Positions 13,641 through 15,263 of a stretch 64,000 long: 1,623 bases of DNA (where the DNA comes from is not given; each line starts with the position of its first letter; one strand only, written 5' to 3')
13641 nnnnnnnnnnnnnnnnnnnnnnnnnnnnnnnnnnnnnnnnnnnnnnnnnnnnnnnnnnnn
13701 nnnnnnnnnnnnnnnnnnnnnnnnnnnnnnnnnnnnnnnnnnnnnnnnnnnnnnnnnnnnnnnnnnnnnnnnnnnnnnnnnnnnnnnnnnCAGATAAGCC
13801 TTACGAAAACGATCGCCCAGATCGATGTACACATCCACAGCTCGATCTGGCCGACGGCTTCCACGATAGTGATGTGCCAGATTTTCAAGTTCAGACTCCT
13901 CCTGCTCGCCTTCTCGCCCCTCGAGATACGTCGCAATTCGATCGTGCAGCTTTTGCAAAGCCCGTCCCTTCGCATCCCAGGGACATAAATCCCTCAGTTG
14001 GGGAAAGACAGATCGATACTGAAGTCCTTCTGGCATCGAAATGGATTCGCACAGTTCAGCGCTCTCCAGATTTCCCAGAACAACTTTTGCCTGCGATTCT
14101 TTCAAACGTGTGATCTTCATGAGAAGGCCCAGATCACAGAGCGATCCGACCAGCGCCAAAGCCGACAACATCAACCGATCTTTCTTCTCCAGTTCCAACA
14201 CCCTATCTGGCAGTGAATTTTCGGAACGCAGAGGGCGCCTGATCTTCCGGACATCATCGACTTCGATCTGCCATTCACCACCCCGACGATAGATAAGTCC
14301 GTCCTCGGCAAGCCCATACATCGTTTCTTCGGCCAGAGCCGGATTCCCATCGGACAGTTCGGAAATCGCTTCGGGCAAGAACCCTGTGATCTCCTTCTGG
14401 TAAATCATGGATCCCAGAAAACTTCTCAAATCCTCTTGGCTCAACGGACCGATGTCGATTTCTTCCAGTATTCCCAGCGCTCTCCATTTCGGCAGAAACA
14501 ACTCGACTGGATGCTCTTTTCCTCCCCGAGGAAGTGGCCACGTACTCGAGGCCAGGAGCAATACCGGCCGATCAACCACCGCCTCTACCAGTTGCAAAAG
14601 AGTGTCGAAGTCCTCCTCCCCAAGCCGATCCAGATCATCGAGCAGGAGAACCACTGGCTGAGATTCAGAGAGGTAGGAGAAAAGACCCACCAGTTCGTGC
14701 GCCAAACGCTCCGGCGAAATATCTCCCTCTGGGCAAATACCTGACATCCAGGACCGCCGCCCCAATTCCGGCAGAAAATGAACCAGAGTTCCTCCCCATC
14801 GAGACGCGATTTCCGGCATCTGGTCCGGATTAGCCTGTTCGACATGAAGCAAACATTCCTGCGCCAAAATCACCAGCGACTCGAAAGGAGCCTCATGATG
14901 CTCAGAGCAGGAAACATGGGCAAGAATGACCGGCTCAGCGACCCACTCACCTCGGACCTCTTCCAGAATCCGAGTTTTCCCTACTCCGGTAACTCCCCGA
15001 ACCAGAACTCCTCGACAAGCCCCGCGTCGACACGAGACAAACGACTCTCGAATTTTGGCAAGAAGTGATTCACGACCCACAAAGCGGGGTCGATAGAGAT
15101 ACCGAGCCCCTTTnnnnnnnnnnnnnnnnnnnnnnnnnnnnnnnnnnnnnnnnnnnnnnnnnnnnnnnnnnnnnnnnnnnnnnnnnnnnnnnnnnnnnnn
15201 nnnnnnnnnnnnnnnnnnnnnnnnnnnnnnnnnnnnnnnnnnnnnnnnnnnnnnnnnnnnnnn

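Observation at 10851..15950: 1699-aa single polypeptide combining a Hanks kinase, a STAND-like ATPase, TPR, GAF and a PP2C phosphatase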

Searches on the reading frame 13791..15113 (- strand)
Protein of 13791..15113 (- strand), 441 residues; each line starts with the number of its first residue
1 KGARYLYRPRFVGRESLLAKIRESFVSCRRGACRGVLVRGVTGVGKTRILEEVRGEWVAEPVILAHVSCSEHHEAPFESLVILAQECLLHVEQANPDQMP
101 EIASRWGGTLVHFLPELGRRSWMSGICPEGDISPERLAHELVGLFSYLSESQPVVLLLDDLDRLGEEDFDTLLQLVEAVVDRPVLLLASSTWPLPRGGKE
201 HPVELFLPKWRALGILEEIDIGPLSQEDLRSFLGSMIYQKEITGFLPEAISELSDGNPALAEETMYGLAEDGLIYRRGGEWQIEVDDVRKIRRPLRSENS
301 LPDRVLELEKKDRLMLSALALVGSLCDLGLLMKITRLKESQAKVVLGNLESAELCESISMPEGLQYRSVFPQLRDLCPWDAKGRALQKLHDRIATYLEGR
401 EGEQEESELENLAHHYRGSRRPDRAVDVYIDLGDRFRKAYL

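Call 21: search_solved_structures(query=window:13791-15113:-, max_evalue=1, show_alignments=2)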
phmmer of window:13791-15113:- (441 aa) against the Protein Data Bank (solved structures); distinct sequences matched with E-value up to 1: 5.
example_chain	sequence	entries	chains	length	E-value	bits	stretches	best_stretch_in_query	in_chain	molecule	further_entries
6rd4_Q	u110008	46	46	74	0.17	14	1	373-411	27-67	epsilon: Polytomella F-ATP synthase epsilon subunit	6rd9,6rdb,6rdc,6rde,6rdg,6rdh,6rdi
3q4g_A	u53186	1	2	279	0.29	13.3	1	354-421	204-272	NH(3)-dependent NAD(+) synthetase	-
2xqr_B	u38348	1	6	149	0.77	11.9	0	237-272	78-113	INVERTASE INHIBITOR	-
2cj4_A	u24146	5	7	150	0.78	11.9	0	237-272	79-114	INVERTASE INHIBITOR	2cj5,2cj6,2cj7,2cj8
1rj1_A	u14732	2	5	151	0.79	11.8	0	237-272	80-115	invertase inhibitor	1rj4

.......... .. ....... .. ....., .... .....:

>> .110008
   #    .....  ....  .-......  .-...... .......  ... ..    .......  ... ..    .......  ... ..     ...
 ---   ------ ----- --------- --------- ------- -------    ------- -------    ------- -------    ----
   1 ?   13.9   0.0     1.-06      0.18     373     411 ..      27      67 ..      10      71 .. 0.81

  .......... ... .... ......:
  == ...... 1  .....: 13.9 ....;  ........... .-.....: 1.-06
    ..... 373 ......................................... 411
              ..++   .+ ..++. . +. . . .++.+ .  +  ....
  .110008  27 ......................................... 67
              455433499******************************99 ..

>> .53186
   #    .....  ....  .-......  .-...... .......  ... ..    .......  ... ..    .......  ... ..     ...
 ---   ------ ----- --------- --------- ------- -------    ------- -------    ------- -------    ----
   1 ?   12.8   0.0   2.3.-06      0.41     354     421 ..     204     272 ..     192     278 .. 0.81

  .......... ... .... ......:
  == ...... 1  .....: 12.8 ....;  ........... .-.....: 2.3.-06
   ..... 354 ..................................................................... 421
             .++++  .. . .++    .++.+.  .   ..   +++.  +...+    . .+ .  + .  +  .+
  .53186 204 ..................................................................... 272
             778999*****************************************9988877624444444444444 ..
